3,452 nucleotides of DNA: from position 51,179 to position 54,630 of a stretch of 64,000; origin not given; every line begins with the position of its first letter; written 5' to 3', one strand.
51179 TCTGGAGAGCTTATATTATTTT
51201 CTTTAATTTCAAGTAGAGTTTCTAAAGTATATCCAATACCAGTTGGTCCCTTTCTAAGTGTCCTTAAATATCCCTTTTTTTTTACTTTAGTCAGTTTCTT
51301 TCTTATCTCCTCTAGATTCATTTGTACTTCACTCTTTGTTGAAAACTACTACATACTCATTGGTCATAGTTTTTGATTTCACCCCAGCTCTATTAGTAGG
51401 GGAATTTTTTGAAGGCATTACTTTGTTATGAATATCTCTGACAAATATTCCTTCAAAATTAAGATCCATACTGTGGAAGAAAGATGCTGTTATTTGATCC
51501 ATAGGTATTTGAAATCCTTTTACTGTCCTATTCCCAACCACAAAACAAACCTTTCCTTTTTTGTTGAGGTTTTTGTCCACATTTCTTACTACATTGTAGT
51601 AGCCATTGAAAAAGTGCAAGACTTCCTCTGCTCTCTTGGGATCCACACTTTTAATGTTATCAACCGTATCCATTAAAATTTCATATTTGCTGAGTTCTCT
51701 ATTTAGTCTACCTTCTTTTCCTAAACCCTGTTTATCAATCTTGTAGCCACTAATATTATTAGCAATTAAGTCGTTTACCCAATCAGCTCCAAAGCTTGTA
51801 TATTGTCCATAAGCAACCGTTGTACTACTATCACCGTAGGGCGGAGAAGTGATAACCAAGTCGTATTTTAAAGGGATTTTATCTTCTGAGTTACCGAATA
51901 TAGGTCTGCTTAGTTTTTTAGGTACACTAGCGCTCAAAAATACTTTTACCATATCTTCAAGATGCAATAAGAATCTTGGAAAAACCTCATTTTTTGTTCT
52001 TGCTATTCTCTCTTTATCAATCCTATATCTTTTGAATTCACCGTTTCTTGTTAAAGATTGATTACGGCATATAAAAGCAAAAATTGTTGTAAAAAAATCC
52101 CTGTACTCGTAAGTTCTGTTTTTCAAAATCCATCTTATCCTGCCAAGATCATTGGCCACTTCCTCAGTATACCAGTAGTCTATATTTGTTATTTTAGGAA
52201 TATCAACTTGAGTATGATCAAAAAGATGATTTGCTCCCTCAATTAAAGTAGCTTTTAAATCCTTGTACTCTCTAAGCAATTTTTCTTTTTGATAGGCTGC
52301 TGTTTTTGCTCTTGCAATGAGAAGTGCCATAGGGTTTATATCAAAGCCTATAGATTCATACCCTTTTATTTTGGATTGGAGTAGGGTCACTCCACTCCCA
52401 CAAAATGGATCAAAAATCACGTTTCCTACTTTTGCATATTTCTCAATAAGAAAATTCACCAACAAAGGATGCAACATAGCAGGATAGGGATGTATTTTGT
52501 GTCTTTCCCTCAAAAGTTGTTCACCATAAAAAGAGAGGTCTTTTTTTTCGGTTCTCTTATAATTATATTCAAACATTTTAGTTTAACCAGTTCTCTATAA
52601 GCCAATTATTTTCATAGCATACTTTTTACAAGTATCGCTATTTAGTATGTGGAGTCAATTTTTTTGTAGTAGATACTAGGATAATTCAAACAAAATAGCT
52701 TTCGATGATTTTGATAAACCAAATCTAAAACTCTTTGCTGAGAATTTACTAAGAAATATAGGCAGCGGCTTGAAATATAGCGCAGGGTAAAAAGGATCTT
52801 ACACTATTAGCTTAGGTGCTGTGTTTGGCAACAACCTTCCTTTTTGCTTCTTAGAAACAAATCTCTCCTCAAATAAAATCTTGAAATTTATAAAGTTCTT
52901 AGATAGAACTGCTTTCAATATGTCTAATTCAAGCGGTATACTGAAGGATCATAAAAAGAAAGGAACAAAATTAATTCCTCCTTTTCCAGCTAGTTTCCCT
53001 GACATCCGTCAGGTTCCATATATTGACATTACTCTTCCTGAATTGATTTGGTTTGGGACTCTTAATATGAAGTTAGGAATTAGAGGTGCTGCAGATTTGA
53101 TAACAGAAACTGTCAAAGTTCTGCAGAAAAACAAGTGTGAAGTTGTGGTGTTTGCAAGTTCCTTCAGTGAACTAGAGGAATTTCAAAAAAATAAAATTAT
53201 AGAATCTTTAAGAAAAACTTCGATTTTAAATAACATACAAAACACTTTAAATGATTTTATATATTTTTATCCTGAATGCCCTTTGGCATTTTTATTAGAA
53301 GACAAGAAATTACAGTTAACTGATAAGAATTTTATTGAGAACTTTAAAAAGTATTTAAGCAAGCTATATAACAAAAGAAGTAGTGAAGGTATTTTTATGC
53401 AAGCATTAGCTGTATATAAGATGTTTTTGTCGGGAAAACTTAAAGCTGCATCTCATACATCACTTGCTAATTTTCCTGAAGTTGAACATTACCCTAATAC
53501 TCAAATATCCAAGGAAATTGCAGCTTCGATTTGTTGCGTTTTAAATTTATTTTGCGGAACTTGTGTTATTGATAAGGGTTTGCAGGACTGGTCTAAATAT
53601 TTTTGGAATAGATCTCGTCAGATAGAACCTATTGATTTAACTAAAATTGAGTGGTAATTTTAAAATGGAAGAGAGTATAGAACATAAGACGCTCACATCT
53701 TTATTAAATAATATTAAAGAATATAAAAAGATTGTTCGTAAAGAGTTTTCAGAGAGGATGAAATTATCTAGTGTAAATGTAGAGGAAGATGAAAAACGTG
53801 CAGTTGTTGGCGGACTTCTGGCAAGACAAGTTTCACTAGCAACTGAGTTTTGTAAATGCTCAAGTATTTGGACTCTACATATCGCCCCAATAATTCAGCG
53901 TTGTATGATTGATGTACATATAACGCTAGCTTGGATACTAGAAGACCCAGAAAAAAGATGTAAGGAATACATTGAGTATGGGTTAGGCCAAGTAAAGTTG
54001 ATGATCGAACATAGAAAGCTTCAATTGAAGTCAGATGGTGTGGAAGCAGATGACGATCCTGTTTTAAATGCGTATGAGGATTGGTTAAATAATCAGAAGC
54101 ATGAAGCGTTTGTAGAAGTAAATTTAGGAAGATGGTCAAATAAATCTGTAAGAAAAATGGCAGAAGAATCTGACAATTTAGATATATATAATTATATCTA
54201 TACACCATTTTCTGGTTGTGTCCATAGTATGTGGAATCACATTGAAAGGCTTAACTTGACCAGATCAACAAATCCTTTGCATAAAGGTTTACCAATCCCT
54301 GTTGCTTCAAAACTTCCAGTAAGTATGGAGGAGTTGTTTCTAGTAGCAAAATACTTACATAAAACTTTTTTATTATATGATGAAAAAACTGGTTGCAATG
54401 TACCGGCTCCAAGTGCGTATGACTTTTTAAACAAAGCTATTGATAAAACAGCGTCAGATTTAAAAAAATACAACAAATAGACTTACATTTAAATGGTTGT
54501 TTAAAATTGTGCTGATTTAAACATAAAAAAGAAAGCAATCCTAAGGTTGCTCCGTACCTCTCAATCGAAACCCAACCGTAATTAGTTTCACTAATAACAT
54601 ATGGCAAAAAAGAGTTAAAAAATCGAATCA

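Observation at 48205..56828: Composite accessory island between ltaE and hemJ with two independent insertion scars and no integrase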

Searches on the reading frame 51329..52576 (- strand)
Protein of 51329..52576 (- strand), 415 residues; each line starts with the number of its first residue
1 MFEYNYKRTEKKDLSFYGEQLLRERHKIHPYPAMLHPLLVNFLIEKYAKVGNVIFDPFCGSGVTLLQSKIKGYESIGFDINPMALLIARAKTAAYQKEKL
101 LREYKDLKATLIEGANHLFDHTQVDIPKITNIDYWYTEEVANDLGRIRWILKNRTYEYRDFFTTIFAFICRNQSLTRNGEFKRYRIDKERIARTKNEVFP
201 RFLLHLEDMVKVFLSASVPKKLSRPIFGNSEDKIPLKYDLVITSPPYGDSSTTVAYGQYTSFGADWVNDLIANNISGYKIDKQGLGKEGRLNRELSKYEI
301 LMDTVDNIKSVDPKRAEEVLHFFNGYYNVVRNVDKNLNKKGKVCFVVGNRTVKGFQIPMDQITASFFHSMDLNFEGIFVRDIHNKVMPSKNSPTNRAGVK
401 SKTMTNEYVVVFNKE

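Call 7: search_protein_families(library=pfam, proteins=[window:51329-52576:-], max_evalue=0.01)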
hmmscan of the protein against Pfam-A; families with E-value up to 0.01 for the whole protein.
window:51329-52576:- (415 aa): 4 families
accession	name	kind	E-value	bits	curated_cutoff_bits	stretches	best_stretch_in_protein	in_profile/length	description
PF01555.25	N6_N4_Mtase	-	2.4e-17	64.1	26.7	2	24-87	159-218/221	DNA methylase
PF02086.21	MethyltransfD12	-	4e-05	23.9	22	1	45-132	14-101/253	D12 class N6 adenine-specific DNA methyltransferase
PF01170.24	UPF0020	-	6.2e-05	23.2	22.3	0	48-66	26-44/197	RMKL-like, methyltransferase domain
PF07669.17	Eco57I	-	0.00052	20.6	25.3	0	77-254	5-91/171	Eco57I restriction-modification methylase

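Call 8: search_protein_families(library=padloc, proteins=[window:51329-52576:-], max_evalue=0.01)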
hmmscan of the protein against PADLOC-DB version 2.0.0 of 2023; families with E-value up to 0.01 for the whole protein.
window:51329-52576:- (415 aa): 49 families (the best 25 are shown)
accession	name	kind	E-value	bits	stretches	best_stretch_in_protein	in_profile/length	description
PDLC03322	MTase_II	-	2.8e-91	304.6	1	8-414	19-442/446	Type II methyltransferase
PDLC03360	MTase_II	-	1e-30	105.1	1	9-396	20-430/441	Type II methyltransferase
PDLC03239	MTase_II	-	7.3e-23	78.9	1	26-378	66-400/442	Type II methyltransferase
PDLC03362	MTase_II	-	2.4e-22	77.4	1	26-387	44-415/438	Type II methyltransferase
PDLC03364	MTase_II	-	8.2e-22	75.7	1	12-261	19-263/380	Type II methyltransferase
PDLC03224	MTase_II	-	6.4e-21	72.8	1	38-249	80-308/481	Type II methyltransferase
PDLC03353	MTase_II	-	1.4e-17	62.1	2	27-95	186-253/260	Type II methyltransferase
PDLC03369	MTase_II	-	4.4e-16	56.7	2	25-93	114-183/532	Type II methyltransferase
PDLC03380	MTase_II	-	1.8e-15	55.1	1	25-135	31-139/393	Type II methyltransferase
PDLC03249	MTase_II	-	2.5e-15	54.3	1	23-117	102-205/541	Type II methyltransferase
PDLC03325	MTase_II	-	1.3e-13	48.5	1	23-97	62-138/426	Type II methyltransferase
PDLC03367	MTase_II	-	2e-12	44.3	1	28-111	19-102/633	Type II methyltransferase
PDLC03377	MTase_II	-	4e-12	43.5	1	25-182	95-254/504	Type II methyltransferase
PDLC03351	MTase_II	-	5.2e-10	37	1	35-88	131-184/348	Type II methyltransferase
PDLC03339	MTase_II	-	1.4e-09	35.2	1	31-125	210-306/399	Type II methyltransferase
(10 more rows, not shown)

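Call 9: search_protein_families(library=ncbifam, proteins=[window:51329-52576:-], max_evalue=0.01)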
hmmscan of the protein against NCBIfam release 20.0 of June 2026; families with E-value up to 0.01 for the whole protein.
window:51329-52576:- (415 aa): 7 families
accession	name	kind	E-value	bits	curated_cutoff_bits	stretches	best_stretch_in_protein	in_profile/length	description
NF042963.1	DUF1156_antiphage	equivalog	4.6e-05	21.7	1000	0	44-93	178-226/960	anti-phage-associated DUF1156 domain-containing protein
TIGR01177.1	TIGR01177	hypoth_equivalog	7.3e-05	22.2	316.55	1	31-99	162-231/330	TIGR01177 family methyltransferase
NF040850.1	Trm14_Thcoccales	equivalog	0.00015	20.8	480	1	22-75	189-242/365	tRNA (guanine(6)-N2)-methyltransferase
NF040721.1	Trm14_Arch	equivalog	0.00075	18.7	280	0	20-73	160-214/370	tRNA (guanine(6)-N2)-methyltransferase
NF050803.1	DnaMtaseCcrMCaul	equivalog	0.0028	16.6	830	1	24-97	179-252/350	adenine-specific DNA-methyltransferase CcrM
NF040538.1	methyl_ArsM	equivalog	0.0037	16.5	500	1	46-102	57-116/356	arsinothricin biosynthesis methyltransferase ArsM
NF006946.0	PRK09428.1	equivalog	0.0047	15.9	314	1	284-361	245-312/451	CDP-diacylglycerol--serine O-phosphatidyltransferase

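Call 10: search_protein_families(library=phrogs, proteins=[window:51329-52576:-], max_evalue=0.01)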
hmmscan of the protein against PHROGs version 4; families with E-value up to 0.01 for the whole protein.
window:51329-52576:- (415 aa): 8 families
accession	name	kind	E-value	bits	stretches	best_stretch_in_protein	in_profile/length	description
phrog_18146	-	other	1.2e-41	144.1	1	25-414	43-450/452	DNA methyltransferase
phrog_67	-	other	1.2e-12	48.7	1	39-132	290-379/743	DNA methyltransferase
phrog_498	-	other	5.2e-08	32.9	1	31-249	359-485/633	DNA methyltransferase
phrog_12517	-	unknown function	1.1e-06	29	1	35-101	90-156/316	-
phrog_10183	-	other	1.3e-05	24.7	1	45-96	110-161/889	DNA methyltransferase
phrog_3008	-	other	6e-05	23.4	1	39-102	158-221/244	DNA methyltransferase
phrog_2713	-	unknown function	0.00082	19.5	0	36-69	201-231/520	-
phrog_23148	-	unknown function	0.0028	18.7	1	25-79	79-133/165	-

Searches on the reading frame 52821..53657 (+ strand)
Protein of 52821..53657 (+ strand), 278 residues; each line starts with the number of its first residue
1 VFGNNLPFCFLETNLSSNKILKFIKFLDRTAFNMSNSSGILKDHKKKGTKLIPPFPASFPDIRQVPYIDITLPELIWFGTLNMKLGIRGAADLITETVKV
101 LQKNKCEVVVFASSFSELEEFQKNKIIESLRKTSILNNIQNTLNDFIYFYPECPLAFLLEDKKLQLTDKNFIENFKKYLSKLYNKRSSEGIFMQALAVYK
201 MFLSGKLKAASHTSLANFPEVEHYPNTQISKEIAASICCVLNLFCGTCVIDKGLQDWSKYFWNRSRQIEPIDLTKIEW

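Call 7: search_protein_families(library=pfam, proteins=[window:52821-53657:+], max_evalue=0.01)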
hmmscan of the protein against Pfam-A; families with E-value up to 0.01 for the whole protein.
window:52821-53657:+ (278 aa): 0 families

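Call 8: search_protein_families(library=padloc, proteins=[window:52821-53657:+], max_evalue=0.01)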
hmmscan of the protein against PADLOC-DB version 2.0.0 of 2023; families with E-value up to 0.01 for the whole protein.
window:52821-53657:+ (278 aa): 0 families

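Call 9: search_protein_families(library=ncbifam, proteins=[window:52821-53657:+], max_evalue=0.01)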
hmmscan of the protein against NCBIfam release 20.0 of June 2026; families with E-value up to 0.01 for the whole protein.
window:52821-53657:+ (278 aa): 0 families

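Call 10: search_protein_families(library=phrogs, proteins=[window:52821-53657:+], max_evalue=0.01)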
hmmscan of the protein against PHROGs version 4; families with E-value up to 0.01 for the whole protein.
window:52821-53657:+ (278 aa): 0 families

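Call 53: find_homologous_proteins(query=window:52821-53657:+, max_evalue=0.001)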
Query window:52821-53657:+ (278 aa): 7 proteins with E <= 0.001 among 445 candidates.
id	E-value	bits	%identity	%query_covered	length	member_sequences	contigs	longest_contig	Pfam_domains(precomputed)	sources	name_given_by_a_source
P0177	5.3e-161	552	100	88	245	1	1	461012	-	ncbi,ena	-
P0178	1.2e-37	148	33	85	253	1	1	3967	-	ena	-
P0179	5.3e-36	142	33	86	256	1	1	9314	-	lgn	-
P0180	2.2e-34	137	35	85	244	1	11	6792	-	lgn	-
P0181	8.1e-34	135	32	90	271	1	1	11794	-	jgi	jgi:hypothetical protein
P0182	2.9e-32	130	31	88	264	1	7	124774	-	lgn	-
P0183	1.8e-26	111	35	71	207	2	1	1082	-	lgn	-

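Call 54: find_encoding_contigs(protein=P0182, flank=6000, max_places=3)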
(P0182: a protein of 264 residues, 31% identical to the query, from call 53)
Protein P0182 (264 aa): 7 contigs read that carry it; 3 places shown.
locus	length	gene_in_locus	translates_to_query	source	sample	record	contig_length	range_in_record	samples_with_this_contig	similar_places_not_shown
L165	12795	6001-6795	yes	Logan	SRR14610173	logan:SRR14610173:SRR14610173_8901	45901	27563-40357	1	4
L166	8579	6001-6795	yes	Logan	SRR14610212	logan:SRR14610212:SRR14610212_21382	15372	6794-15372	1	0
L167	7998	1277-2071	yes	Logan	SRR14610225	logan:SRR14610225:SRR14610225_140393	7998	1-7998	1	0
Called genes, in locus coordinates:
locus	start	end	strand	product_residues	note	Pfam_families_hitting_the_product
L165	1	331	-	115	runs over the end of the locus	-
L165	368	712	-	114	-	-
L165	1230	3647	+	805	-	PF01807:Zn_ribbon_DnaG (weak), PF13155:Toprim_2, PF27228:MTBMA_p00010_2nd (weak)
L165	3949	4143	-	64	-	-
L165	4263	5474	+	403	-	-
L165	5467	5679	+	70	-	-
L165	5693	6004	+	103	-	-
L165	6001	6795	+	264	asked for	-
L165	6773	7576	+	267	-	PF18928:DUF5677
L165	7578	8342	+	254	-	-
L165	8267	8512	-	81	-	-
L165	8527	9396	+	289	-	PF05050:Methyltransf_21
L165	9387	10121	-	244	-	-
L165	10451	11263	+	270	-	PF00082:Peptidase_S8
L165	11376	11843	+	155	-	PF01471:PG_binding_1, PF09374:PG_binding_3 (weak)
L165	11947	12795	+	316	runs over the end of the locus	PF00126:HTH_1, PF03466:LysR_substrate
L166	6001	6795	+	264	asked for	-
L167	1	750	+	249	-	?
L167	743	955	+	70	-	-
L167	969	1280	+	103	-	-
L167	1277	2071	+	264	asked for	-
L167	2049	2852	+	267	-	PF18928:DUF5677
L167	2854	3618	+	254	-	-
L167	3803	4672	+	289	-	PF05050:Methyltransf_21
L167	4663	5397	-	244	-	-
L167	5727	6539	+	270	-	PF00082:Peptidase_S8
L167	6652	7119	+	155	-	PF01471:PG_binding_1, PF09374:PG_binding_3 (weak)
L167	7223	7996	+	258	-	?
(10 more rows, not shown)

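Call 55: find_encoding_contigs(protein=P0181, flank=6000, max_places=3)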
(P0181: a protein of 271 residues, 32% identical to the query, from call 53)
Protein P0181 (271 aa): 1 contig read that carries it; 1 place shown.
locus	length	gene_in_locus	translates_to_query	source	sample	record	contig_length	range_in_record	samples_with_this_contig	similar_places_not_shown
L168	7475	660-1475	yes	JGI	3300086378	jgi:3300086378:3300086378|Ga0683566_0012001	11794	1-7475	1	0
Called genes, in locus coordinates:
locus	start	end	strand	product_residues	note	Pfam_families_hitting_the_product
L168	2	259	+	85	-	?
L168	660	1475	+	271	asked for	-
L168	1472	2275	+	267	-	PF18928:DUF5677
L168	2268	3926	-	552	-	-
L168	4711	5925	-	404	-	PF02746:MR_MLE_N, PF13378:MR_MLE_C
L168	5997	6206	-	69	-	-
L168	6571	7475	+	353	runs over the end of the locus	PF00291:PALP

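Call 57: search_protein_families(library=pfam, proteins=[window:52920-53657:+, P0182], max_evalue=10)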
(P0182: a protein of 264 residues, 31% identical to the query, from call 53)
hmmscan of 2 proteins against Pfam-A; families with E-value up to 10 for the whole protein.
window:52920-53657:+ (245 aa): 2 families
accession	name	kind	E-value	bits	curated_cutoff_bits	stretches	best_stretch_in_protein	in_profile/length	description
PF19777.4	DUF6263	-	0.011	15.9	26.7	1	49-121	51-116/196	Family of unknown function (DUF6263)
PF13102.12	Phage_int_SAM_5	-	0.019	15.8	22.3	1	94-162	10-74/98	Phage integrase SAM-like domain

P0182 (264 aa): 0 families

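Call 82: search_solved_structures(query=A9, max_evalue=1)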
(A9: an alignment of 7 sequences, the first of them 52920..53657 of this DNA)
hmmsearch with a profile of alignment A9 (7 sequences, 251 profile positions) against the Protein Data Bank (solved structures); distinct sequences matched with E-value up to 1: 1.
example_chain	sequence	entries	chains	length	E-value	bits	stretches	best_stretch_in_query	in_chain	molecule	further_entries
7yq0_A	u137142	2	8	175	0.31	13.5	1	90-142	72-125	Adenylyl-sulfate kinase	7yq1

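Call 87: find_related_loci(query=A9, collection=viral_contigs, flank=6000)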
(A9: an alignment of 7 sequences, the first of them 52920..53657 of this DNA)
Query A9 (245 aa) in viral_contigs; peptide patterns used: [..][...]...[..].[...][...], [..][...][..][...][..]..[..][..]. (x = any residue, [..] = any of these).
90 stretches matched a pattern, but none encodes a relative of the query by tblastn (E <= 1e-3).

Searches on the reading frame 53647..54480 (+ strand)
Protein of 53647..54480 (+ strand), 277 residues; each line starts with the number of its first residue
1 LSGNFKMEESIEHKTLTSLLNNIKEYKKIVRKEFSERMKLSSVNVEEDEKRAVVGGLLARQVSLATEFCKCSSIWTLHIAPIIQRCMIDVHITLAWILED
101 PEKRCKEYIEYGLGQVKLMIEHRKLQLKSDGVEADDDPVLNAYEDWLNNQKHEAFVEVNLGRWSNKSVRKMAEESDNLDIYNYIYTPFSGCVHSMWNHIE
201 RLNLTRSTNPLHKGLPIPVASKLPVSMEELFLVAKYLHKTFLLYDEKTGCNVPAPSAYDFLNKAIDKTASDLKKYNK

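Call 7: search_protein_families(library=pfam, proteins=[window:53647-54480:+], max_evalue=0.01)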
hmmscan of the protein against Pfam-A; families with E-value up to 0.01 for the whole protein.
window:53647-54480:+ (277 aa): 1 family
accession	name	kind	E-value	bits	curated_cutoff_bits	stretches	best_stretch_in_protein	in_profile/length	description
PF18928.5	DUF5677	-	4.1e-23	82.7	27.1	1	52-203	2-159/166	Family of unknown function (DUF5677)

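Call 8: search_protein_families(library=padloc, proteins=[window:53647-54480:+], max_evalue=0.01)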
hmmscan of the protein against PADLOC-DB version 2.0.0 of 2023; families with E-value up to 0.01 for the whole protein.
window:53647-54480:+ (277 aa): 1 family
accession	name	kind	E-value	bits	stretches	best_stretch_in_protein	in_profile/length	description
PDLC03826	DitA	-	1.2e-13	48.8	1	21-219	246-443/486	-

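Call 9: search_protein_families(library=ncbifam, proteins=[window:53647-54480:+], max_evalue=0.01)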
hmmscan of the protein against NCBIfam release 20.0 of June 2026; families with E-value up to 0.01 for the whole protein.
window:53647-54480:+ (277 aa): 0 families

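Call 10: search_protein_families(library=phrogs, proteins=[window:53647-54480:+], max_evalue=0.01)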
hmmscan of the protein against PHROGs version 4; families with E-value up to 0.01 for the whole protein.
window:53647-54480:+ (277 aa): 0 families

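Call 24: search_solved_structures(query=window:53647-54480:+, max_evalue=1)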
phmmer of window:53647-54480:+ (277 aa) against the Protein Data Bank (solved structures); distinct sequences matched with E-value up to 1: 2.
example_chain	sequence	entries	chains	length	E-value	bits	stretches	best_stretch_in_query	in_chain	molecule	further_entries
8a98_SQ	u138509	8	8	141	0.04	16.8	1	24-74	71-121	40S ribosomal protein S12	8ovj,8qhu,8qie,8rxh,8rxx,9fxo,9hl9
6az1_Q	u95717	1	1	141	0.04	16.8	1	24-74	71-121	ribosomal protein S12e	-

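Call 81: search_solved_structures(query=A8, max_evalue=1)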
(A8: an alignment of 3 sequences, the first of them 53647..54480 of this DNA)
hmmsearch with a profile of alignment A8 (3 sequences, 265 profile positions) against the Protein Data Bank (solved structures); distinct sequences matched with E-value up to 1: 0.
